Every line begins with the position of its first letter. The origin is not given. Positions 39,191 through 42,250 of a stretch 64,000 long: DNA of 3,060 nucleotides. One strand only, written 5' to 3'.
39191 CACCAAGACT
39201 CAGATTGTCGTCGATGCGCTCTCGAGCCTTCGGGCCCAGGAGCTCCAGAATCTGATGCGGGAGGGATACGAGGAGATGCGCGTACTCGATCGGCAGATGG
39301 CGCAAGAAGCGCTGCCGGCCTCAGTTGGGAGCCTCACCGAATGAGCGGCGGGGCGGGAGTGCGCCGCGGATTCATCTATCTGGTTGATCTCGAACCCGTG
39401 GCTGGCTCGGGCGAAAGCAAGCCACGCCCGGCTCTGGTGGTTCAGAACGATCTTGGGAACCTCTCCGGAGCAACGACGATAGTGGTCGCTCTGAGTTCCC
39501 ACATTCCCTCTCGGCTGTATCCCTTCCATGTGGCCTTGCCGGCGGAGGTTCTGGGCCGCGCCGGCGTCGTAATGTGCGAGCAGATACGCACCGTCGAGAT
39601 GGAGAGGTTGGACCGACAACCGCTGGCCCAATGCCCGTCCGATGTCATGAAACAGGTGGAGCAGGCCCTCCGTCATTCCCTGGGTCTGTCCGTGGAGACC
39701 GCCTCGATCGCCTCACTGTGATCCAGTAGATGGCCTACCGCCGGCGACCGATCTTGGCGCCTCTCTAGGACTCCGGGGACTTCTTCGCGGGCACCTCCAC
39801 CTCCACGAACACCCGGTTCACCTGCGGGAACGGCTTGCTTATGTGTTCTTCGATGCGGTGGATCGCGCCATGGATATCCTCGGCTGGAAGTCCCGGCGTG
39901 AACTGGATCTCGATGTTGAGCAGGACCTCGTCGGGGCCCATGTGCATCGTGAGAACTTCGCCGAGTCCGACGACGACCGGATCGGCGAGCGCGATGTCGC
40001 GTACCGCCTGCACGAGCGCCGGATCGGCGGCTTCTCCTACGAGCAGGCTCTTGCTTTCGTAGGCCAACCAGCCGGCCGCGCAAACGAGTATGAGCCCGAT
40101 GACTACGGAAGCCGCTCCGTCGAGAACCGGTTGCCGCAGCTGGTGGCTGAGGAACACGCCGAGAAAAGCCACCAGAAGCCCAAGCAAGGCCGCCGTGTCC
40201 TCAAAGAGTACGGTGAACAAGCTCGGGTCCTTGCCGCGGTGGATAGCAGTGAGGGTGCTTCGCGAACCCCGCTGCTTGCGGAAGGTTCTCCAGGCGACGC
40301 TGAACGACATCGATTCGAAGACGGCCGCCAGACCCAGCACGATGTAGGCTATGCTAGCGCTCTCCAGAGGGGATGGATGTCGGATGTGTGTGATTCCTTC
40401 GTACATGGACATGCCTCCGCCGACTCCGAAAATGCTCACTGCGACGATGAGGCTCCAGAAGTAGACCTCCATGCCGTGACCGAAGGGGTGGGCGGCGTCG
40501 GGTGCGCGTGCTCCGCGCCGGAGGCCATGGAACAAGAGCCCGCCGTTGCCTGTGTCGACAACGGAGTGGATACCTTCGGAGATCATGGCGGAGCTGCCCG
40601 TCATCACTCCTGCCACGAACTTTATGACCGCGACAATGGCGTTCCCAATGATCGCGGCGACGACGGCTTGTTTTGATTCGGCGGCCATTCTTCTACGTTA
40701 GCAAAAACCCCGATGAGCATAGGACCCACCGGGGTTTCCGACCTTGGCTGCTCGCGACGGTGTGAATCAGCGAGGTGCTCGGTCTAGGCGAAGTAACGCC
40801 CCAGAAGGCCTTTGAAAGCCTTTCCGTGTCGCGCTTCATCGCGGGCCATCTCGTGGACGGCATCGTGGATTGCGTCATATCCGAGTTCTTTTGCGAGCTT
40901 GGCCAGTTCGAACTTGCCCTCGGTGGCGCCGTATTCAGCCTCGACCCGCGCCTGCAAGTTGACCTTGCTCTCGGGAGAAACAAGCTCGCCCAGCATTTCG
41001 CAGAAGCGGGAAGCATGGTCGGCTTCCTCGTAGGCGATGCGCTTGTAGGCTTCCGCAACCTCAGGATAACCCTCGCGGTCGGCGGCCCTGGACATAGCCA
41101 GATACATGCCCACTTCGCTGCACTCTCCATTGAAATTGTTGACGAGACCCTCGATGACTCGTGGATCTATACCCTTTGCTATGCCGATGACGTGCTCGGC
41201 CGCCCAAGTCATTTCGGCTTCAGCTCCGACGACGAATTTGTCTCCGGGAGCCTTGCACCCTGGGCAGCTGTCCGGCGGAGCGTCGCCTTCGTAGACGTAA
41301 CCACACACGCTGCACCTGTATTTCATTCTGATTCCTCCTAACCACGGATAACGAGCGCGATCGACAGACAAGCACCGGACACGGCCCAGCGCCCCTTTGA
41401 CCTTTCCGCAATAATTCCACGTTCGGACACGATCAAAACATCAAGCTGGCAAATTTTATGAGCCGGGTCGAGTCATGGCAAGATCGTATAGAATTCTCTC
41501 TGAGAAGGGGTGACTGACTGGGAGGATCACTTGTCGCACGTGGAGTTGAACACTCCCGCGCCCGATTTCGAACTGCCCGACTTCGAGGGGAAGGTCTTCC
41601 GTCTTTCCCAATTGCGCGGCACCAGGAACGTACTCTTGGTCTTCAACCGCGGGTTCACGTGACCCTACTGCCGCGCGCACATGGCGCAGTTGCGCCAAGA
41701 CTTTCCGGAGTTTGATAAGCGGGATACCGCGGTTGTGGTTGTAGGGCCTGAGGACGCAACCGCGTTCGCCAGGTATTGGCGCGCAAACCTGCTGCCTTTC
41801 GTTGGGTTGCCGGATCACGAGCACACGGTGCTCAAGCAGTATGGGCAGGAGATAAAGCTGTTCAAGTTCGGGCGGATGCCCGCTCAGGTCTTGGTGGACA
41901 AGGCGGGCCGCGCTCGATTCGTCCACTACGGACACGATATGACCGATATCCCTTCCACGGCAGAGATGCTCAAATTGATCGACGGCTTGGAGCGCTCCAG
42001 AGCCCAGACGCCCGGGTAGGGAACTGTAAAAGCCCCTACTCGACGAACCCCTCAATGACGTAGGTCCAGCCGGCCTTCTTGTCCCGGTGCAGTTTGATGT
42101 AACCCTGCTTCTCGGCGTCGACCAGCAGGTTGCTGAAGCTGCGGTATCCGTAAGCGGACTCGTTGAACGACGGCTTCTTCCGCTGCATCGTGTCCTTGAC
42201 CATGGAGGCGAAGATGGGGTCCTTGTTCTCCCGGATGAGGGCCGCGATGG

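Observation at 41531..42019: In-frame TGA at the CxxC position of a thioredoxin-fold redoxin, a candidate selenoprotein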

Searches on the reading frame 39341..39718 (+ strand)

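Call 25: search_protein_families(library=pfam, proteins=[window:39341-39718:+], max_evalue=0.0001)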
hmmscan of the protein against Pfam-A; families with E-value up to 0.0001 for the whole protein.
window:39341-39718:+ (126 aa): 1 family
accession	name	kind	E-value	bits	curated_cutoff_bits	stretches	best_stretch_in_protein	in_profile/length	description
PF02452.23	PemK_toxin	-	1.9e-27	96.1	23.1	1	8-114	1-109/109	PemK-like, MazF-like toxin of type II toxin-antitoxin system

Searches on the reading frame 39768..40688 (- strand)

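Call 25: search_protein_families(library=pfam, proteins=[window:39768-40688:-], max_evalue=0.0001)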
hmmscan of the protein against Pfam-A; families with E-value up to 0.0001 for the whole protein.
window:39768-40688:- (307 aa): 2 families
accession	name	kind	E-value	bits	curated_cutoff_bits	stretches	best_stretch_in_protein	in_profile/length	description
PF01545.26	Cation_efflux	-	1.9e-35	122.9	26.6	1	10-217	2-198/198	Cation efflux family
PF16916.11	ZT_dimer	-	2e-05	25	26.7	1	223-298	3-76/78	Dimerisation domain of Zinc Transporter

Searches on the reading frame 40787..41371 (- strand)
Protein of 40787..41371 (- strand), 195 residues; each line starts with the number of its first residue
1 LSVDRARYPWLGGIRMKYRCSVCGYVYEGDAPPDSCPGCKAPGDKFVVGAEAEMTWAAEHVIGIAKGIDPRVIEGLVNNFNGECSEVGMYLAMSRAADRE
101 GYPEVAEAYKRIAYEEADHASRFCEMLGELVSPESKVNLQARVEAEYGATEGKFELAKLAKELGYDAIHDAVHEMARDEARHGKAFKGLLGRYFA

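Call 25: search_protein_families(library=pfam, proteins=[window:40787-41371:-], max_evalue=0.0001)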
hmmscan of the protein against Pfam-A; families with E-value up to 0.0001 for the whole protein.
window:40787-41371:- (195 aa): 3 families
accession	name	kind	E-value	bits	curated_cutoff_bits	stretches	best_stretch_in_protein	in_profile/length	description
PF02915.23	Rubrerythrin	-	9.5e-17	62.1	22.8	1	76-189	3-136/137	Rubrerythrin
PF21349.2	RUBY_RBDX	-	1.6e-13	50.3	26.5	1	18-46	1-29/30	Rubrerythrin, rubredoxin-like domain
PF00210.30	Ferritin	-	2.9e-05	24.4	24.5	0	83-191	11-137/142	Ferritin-like domain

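Call 28: list_cluster_members(proteins=[P0001, window:40787-41371:-, window:42039-42824:-])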
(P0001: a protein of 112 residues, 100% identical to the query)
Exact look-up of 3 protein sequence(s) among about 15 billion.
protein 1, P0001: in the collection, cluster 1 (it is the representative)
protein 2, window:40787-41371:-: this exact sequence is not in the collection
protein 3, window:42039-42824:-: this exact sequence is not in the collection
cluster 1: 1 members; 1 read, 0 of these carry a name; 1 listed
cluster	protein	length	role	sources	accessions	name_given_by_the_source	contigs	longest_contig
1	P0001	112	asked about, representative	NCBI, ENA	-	-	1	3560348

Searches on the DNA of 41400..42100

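Call 30: search_rna_families(source=window, start=41400, end=42100, threshold=evalue, max_evalue=10)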
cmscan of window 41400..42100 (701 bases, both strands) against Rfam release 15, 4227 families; matches with E-value up to 10: 0.
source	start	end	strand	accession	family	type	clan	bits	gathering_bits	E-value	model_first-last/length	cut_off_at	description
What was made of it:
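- On Bacterial selenoprotein gene: No curated covariance model exists to score it (Rfam: no match, call 30).
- No Rfam family matches the region (call 30).
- Tried and rejected: Rfam scan of 41400-42100 at E up to 10: no match (call 30).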
